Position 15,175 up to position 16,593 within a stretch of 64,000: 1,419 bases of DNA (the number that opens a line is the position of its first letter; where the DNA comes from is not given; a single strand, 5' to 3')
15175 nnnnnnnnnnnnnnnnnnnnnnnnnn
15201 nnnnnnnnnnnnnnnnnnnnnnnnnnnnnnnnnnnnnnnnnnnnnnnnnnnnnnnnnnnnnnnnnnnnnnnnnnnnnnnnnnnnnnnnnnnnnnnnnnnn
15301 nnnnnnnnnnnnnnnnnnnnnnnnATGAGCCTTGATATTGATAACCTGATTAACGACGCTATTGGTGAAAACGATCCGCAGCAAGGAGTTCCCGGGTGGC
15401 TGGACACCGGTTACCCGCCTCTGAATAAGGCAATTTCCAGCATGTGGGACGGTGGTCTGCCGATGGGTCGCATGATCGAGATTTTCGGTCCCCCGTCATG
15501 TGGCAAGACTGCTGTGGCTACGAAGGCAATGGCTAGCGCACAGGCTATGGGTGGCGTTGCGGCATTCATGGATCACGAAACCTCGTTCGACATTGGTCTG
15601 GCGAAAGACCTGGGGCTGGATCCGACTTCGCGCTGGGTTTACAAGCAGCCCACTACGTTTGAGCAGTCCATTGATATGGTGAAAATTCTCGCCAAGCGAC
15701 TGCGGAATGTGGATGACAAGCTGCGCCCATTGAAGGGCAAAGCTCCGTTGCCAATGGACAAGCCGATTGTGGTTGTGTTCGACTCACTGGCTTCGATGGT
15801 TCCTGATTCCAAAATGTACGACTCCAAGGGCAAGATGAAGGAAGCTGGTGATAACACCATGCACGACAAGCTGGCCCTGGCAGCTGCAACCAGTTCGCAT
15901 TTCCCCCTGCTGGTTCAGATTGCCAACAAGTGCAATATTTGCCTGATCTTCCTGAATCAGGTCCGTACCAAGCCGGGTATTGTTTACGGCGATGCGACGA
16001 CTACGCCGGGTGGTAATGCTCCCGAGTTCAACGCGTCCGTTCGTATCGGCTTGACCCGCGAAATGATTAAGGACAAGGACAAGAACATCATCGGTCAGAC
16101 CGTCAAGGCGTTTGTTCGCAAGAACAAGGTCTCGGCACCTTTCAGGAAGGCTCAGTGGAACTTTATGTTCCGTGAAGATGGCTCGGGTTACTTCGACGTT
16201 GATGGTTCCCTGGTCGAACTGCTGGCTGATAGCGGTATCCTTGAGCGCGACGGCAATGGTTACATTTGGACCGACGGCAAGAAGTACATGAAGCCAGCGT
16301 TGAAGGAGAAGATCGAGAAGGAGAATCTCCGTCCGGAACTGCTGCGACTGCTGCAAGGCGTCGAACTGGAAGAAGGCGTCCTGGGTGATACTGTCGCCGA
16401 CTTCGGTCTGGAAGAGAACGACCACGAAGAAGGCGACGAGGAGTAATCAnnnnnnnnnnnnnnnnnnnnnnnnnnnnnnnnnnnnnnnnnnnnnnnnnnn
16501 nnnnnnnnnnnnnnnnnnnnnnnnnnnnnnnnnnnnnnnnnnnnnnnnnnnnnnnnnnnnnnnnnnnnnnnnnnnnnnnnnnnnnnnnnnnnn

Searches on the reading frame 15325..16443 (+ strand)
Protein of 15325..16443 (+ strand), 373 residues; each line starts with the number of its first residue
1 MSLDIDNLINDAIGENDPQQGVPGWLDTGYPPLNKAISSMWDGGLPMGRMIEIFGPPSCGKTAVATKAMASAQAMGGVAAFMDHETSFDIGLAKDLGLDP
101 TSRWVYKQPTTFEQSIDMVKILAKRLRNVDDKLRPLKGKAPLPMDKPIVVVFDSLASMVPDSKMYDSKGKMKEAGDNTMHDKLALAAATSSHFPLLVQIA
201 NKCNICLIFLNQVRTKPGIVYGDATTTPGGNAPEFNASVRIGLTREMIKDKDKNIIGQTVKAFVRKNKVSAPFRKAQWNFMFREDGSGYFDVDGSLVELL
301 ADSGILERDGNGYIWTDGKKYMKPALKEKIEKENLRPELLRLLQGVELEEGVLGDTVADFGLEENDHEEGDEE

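Call 76: search_protein_families(library=phrogs, proteins=[window:15325-16443:+], max_evalue=0.00001)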
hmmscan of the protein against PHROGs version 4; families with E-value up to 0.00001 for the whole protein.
window:15325-16443:+ (373 aa): 3 families
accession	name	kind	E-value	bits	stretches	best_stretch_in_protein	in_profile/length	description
phrog_9666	-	unknown function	5.6e-80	270.5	2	62-346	487-764/779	-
phrog_97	-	other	3.5e-71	241.9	2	13-245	37-253/506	UvsX-like recombinase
phrog_8337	-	DNA, RNA and nucleotide metabolism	7e-19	69.3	1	28-271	52-269/273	DNA repair protein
